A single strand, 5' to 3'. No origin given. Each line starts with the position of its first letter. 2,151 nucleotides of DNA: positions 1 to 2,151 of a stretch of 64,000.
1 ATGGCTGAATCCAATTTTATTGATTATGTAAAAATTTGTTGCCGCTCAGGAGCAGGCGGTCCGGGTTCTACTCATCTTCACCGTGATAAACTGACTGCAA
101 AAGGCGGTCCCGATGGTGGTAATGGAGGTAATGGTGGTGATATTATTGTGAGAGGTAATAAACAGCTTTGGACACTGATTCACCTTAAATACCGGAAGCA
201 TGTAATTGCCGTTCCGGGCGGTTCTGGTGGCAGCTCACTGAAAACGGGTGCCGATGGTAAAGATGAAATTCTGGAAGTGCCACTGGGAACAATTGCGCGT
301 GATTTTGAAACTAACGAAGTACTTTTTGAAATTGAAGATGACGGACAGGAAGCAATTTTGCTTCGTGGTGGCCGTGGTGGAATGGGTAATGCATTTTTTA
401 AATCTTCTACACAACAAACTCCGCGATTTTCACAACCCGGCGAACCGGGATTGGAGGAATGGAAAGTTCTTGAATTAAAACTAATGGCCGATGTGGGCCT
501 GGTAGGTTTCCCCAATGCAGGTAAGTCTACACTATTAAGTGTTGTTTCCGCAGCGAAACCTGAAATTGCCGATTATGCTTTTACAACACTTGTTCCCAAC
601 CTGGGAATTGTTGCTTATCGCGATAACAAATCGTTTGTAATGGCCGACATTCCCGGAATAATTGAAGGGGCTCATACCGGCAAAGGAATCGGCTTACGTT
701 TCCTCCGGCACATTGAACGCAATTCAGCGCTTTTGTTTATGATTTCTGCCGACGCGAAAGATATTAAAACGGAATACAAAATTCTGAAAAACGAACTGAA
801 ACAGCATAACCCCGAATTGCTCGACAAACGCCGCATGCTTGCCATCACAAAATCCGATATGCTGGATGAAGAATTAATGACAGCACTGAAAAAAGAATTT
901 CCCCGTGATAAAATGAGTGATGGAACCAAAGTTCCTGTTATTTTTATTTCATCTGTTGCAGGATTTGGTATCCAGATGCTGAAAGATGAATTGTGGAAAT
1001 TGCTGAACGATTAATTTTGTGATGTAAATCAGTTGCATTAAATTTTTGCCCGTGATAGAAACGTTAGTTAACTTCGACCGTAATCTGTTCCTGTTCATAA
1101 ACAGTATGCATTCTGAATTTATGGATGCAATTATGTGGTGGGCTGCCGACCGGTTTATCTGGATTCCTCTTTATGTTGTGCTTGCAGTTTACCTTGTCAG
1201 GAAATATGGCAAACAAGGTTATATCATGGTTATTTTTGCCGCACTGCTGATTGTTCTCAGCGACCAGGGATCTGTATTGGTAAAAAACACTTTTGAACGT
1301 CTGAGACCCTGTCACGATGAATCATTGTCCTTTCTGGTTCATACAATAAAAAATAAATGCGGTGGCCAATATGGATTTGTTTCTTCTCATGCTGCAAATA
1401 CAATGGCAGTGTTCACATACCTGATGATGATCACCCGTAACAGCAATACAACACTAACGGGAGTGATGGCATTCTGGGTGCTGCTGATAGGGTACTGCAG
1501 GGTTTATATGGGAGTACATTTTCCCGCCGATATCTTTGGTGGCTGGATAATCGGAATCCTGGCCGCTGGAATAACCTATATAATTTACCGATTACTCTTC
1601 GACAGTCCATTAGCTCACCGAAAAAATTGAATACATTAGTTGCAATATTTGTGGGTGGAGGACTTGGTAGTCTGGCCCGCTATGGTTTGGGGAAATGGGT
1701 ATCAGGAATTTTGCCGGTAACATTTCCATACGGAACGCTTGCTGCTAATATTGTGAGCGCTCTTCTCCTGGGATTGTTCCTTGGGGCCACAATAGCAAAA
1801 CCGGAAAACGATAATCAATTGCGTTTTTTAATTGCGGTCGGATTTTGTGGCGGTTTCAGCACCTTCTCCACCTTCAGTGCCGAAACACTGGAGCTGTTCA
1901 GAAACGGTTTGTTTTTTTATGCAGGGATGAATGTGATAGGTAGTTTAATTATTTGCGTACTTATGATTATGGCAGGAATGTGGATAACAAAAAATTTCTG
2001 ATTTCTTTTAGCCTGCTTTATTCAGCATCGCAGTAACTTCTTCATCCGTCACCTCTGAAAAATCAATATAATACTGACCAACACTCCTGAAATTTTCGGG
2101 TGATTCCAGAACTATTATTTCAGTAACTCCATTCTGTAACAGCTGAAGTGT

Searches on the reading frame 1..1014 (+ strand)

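Call 18: search_protein_families(library=pfam, proteins=[window:1-1014:+], max_evalue=0.001)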
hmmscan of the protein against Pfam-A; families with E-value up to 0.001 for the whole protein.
window:1-1014:+ (337 aa): 4 families
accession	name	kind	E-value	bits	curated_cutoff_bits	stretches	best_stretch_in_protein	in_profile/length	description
PF01018.28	GTP1_OBG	-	9.2e-53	178.5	27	1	7-161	1-155/155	GTP1/OBG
PF01926.29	MMR_HSR1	-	1.3e-22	80.5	21.9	1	164-284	1-113/113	50S ribosome-binding GTPase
PF02421.24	FeoB_N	-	2.9e-08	33.8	27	1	165-330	3-155/156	Ferrous iron transport protein B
PF00009.33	GTP_EFTU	-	0.0002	21.4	26.5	0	277-335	123-186/188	Elongation factor Tu GTP binding domain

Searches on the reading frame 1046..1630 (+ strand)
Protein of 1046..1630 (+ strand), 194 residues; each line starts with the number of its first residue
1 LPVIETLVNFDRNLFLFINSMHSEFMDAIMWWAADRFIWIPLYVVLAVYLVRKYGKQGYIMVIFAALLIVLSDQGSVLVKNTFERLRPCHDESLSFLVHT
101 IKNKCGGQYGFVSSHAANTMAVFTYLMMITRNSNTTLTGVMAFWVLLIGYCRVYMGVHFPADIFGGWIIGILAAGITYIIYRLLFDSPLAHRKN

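Call 18: search_protein_families(library=pfam, proteins=[window:1046-1630:+], max_evalue=0.001)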
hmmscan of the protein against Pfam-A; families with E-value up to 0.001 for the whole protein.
window:1046-1630:+ (194 aa): 2 families
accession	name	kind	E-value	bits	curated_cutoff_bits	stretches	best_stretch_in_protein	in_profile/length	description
PF01569.27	PAP2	-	5.2e-22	78.4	27.2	1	66-182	6-126/130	PAP2 superfamily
PF14378.12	PAP2_3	-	0.0006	20.1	27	0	94-175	108-189/190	PAP2 superfamily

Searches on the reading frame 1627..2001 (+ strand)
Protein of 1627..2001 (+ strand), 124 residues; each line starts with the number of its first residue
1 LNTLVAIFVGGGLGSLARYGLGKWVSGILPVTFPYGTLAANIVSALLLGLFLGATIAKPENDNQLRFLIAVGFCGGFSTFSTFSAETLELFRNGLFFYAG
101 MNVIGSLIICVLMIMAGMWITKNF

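Call 18: search_protein_families(library=pfam, proteins=[window:1627-2001:+], max_evalue=0.001)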
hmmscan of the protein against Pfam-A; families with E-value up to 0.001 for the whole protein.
window:1627-2001:+ (124 aa): 1 family
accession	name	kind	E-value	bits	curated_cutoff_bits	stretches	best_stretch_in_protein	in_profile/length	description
PF02537.21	CRCB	-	2.8e-27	95.5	32.9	1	6-118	2-103/103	CrcB-like protein, Camphor Resistance (CrcB)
